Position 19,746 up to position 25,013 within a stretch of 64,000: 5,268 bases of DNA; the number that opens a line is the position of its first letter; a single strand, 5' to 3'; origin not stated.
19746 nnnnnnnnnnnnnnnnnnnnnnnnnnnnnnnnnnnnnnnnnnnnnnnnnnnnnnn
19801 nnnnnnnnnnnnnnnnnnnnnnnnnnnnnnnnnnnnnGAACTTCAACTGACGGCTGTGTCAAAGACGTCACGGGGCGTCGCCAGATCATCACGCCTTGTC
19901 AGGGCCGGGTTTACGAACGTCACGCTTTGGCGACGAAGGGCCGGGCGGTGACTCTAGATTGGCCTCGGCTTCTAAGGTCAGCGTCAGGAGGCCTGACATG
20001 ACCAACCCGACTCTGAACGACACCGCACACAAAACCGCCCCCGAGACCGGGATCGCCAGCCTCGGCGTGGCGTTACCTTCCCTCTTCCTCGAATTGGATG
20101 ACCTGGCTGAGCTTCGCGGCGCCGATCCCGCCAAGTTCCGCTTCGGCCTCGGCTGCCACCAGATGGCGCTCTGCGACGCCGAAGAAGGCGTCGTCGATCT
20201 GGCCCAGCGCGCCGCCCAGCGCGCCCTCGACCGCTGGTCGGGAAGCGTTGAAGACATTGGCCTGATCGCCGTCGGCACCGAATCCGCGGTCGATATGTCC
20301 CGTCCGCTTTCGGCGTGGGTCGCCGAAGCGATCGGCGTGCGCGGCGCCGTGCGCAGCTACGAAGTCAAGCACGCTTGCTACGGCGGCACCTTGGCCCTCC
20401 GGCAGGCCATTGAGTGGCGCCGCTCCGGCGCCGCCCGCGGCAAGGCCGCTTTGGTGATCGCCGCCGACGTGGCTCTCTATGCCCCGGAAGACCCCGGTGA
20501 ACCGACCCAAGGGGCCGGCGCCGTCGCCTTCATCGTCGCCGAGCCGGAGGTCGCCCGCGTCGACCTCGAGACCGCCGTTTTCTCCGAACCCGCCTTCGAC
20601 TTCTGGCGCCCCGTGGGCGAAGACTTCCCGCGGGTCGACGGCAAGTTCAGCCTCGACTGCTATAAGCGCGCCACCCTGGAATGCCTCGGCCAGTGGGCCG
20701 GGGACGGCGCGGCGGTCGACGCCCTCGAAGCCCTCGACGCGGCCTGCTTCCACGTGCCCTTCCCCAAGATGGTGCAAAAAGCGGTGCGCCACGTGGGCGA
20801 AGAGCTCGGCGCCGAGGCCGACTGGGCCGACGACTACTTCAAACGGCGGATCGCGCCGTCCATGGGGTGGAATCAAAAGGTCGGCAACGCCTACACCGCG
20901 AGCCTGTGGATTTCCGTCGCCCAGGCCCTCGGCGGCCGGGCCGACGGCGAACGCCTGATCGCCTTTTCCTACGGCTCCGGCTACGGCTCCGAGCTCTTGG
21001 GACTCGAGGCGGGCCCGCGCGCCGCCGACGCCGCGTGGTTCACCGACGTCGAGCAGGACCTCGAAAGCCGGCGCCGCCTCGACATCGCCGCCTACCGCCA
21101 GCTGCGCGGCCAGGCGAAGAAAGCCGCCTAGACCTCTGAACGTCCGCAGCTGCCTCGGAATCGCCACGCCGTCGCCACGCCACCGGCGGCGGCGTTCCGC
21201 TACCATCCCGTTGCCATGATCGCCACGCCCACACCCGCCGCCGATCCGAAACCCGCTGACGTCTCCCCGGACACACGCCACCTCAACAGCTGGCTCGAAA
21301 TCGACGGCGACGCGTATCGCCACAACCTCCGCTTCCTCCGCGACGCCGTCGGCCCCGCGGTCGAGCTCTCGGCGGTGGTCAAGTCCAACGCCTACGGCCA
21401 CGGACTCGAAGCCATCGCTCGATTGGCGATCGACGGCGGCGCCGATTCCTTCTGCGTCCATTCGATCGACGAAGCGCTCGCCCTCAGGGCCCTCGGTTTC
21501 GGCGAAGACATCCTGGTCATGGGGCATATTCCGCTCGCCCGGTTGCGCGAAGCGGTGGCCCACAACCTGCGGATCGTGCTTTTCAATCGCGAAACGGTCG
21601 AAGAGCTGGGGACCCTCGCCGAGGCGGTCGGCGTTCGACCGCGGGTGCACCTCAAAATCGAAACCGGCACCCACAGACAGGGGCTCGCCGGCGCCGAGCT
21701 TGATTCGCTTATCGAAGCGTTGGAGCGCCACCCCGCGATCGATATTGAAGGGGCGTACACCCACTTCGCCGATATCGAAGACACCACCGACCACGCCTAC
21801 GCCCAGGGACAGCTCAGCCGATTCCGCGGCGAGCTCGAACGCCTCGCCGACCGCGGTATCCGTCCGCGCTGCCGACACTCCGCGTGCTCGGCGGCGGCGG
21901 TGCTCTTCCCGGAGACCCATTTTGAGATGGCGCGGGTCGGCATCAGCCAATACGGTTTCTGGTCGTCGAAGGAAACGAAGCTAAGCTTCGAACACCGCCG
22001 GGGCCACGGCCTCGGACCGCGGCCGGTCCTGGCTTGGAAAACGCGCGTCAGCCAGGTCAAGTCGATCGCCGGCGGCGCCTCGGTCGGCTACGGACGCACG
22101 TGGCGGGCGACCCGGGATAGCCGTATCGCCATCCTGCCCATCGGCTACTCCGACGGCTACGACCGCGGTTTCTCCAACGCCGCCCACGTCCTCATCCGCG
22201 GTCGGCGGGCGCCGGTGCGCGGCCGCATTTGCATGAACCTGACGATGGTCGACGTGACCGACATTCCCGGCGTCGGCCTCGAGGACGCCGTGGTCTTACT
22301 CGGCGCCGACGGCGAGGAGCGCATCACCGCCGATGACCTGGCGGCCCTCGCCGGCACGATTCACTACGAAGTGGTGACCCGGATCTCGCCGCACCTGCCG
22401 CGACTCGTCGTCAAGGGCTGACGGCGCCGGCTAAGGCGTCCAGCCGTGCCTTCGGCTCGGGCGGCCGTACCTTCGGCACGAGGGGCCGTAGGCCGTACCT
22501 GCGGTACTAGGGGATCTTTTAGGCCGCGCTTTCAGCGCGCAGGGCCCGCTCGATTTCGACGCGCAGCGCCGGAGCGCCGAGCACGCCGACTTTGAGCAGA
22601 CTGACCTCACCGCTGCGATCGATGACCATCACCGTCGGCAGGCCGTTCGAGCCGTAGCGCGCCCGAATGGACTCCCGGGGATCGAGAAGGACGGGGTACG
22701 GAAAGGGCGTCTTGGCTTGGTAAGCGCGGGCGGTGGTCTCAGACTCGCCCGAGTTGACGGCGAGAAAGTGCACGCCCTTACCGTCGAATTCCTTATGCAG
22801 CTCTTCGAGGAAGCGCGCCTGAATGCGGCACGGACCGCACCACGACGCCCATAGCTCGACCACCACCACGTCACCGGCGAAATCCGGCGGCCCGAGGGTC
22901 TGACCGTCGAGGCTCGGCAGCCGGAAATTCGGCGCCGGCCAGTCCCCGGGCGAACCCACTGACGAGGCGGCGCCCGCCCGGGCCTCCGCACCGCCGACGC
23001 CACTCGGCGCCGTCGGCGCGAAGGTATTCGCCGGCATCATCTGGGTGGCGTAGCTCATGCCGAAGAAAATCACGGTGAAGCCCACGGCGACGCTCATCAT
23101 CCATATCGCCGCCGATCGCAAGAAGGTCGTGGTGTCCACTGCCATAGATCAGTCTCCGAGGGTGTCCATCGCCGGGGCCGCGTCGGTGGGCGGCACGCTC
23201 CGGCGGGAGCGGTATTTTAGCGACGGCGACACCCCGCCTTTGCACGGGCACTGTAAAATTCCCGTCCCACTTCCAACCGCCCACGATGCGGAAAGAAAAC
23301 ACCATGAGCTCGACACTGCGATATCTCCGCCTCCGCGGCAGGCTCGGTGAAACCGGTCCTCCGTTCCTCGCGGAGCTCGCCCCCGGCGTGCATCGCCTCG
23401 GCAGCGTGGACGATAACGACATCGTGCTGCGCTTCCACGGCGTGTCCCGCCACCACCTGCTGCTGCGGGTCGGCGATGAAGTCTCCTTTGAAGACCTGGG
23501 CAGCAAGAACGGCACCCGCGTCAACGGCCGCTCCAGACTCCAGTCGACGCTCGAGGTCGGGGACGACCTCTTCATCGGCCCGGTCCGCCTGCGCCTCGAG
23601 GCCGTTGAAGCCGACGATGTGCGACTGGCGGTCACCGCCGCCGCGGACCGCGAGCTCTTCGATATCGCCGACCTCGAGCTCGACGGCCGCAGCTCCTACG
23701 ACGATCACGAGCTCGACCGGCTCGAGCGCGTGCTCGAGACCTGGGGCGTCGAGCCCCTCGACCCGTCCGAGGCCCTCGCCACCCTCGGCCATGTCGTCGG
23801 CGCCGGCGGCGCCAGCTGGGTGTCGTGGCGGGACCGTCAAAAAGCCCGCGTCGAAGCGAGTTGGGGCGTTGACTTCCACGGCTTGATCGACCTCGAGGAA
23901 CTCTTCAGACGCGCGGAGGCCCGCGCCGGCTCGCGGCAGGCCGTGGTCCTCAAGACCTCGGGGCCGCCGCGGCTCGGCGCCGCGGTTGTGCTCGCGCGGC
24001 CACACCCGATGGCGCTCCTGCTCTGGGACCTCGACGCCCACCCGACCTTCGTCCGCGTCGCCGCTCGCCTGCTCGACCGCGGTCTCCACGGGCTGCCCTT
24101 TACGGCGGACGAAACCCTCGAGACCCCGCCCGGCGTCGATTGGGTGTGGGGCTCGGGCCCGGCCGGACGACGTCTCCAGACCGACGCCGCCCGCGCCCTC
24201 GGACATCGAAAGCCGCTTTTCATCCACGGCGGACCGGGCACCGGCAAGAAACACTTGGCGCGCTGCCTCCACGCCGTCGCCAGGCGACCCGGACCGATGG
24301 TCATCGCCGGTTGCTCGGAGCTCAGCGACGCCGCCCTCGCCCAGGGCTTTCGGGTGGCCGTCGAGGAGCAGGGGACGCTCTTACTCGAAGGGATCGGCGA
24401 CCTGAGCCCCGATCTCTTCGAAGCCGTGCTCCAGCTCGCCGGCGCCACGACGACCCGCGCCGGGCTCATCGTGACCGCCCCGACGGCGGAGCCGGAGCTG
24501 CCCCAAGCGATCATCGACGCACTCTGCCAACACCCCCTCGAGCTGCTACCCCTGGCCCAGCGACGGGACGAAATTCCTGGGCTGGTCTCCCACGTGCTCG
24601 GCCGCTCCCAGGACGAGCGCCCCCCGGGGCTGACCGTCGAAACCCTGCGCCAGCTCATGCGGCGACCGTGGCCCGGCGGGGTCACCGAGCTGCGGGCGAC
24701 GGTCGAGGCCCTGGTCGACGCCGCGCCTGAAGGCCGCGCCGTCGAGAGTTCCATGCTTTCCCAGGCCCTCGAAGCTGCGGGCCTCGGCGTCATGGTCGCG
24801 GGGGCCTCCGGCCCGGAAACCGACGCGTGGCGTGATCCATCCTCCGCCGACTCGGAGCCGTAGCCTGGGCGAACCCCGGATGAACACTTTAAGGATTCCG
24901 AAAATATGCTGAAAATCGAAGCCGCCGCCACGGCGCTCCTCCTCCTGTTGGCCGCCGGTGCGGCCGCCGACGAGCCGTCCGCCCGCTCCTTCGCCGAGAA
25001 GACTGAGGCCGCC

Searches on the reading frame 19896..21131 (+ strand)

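Call 6: search_protein_families(library=pfam, proteins=[window:19896-21131:+])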
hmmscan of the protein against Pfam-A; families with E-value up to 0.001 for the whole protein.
window:19896-21131:+ (411 aa): 3 families
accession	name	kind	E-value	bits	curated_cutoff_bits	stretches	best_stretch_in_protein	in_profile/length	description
PF01154.23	HMG_CoA_synt_N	-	9.6e-25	87.9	25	1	50-215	4-170/174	Hydroxymethylglutaryl-coenzyme A synthase N terminal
PF08540.16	HMG_CoA_synt_C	-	1.3e-22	81.2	25.1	2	227-297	9-87/280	Hydroxymethylglutaryl-coenzyme A synthase C terminal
PF00195.25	Chal_sti_synt_N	-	2.7e-06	27.5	27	1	96-199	96-197/225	Chalcone and stilbene synthases, N-terminal domain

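Call 7: search_protein_families(library=ncbifam, proteins=[window:19896-21131:+])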
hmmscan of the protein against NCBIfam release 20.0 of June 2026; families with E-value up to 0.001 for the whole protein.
window:19896-21131:+ (411 aa): 12 families
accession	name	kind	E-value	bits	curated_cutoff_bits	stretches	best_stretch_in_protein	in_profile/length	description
TIGR01835.1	HMG-CoA-S_prok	equivalog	3.9e-74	249.7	360.35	1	51-403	1-348/382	hydroxymethylglutaryl-CoA synthase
NF041302.1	HMG_CoAsyn_Halo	equivalog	1.2e-58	199.2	800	2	51-297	4-255/443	hydroxymethylglutaryl-CoA synthase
TIGR01833.1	HMG-CoA-S_euk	equivalog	1.8e-51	175.6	286.2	2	50-297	4-263/457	hydroxymethylglutaryl-CoA synthase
NF003274.0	PRK04262.1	equivalog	1.2e-41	143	244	1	50-408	2-345/347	hydroxymethylglutaryl-CoA synthase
TIGR00748.1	HMG_CoA_syn_Arc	equivalog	1.6e-33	116.4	353.35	1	51-406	2-342/345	hydroxymethylglutaryl-CoA synthase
NF006829.0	PRK09352.1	subfamily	3e-13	49.4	249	1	50-192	4-143/322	beta-ketoacyl-ACP synthase 3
TIGR00747.1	fabH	subfamily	2e-09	37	292.1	1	51-193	3-142/322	beta-ketoacyl-ACP synthase III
NF005703.0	PRK07515.1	equivalog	1.5e-05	24.1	304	1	100-192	97-185/373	beta-ketoacyl-ACP synthase III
NF005308.0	PRK06840.1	equivalog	3.2e-05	23.1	315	1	50-172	4-126/339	3-oxoacyl-ACP synthase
NF004623.0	PRK05963.1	equivalog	0.0001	21.7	437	1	86-192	41-143/328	beta-ketoacyl-ACP synthase III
NF006720.0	PRK09258.1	equivalog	0.00072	19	285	0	93-191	55-151/338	3-oxoacyl-ACP synthase III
NF004720.0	PRK06064.1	subfamily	0.00072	18.4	420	0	96-180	19-104/389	thiolase domain-containing protein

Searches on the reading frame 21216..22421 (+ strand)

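Call 6: search_protein_families(library=pfam, proteins=[window:21216-22421:+])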
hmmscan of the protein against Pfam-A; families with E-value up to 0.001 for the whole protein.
window:21216-22421:+ (401 aa): 2 families
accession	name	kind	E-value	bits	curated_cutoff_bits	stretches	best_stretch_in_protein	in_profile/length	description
PF01168.26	Ala_racemase_N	-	1.3e-59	202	24.1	1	29-247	1-217/220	Alanine racemase, N-terminal domain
PF00842.27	Ala_racemase_C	-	1.9e-46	157.2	25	1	271-397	1-126/127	Alanine racemase, C-terminal domain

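Call 7: search_protein_families(library=ncbifam, proteins=[window:21216-22421:+])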
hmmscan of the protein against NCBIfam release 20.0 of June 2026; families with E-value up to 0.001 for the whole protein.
window:21216-22421:+ (401 aa): 9 families
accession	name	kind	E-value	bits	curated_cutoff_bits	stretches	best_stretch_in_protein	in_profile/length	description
TIGR00492.1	alr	equivalog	6e-94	315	168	1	25-399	3-368/369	alanine racemase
NF033131.1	vanT-G-Cterm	exception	5.9e-91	305.1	460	1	25-396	3-366/368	serine racemase VanT catalytic subunit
NF008897.0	PRK11930.1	equivalog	1.8e-79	267.8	804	1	24-397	459-818/822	bifunctional UDP-N-acetylmuramoyl-tripeptide:D-alanyl-D-alanine ligase/alanine racemase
NF009879.0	PRK13340.1-4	subfamily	1.2e-52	179.2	434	1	22-399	39-405/406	alanine racemase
NF033132.1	vanT-CELN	equivalog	8.2e-49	166.7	900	1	28-394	343-693/697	membrane-bound serine racemase VanT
NF000791.0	PRK00053.2-2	equivalog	1.8e-46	158.9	218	1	27-399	4-340/340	alanine racemase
NF002970.2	PRK03646.1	exception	1e-43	149.7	600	1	28-395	8-352/356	catabolic alanine racemase DadX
NF000792.0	PRK00053.2-3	equivalog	5e-42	144.3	384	1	27-392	6-352/360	alanine racemase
NF033133.1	vanT-L-cat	exception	8.3e-36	124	750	1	28-360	11-334/366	serine racemase VanT-L catalytic subunit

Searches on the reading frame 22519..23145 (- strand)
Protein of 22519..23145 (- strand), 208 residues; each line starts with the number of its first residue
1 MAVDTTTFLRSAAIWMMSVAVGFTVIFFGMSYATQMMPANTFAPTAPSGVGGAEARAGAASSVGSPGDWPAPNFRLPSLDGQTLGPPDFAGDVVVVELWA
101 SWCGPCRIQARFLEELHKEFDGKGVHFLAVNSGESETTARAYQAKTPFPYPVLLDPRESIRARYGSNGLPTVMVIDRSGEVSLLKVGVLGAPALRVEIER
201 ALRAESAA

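Call 27: search_protein_families(library=pfam, proteins=[window:22519-23145:-], max_evalue=0.00001)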
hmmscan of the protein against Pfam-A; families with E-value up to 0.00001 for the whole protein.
window:22519-23145:- (208 aa): 4 families
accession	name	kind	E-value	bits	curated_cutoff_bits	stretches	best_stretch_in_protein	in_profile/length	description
PF08534.16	Redoxin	-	8.8e-23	81.2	26.6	1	70-188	5-135/148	Redoxin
PF00578.27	AhpC-TSA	-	4.3e-21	75.6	26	1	70-181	4-121/124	AhpC/TSA family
PF13905.12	Thioredoxin_8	-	1.4e-13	51.4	27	1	91-181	1-94/94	Thioredoxin-like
PF00085.26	Thioredoxin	-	1.9e-09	37.9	23.5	1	92-145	19-71/103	Thioredoxin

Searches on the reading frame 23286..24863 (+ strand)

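Call 27: search_protein_families(library=pfam, proteins=[window:23286-24863:+], max_evalue=0.00001)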
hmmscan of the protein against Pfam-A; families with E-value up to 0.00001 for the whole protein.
window:23286-24863:+ (525 aa): 4 families
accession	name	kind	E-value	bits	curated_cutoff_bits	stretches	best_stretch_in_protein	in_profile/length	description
PF16697.10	Yop-YscD_cpl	-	6.2e-12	46.1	33.2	1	30-106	13-92/94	Inner membrane component of T3SS, cytoplasmic domain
PF00498.31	FHA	-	1.6e-10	41.7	20.7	1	37-97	2-66/67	FHA domain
PF25601.1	AAA_lid_14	-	1.8e-08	34.5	27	1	425-497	2-76/87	AAA+ ATPase lid domain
PF14532.12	Sigma54_activ_2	-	2.1e-06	28.4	25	1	289-394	2-103/138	Sigma-54 interaction domain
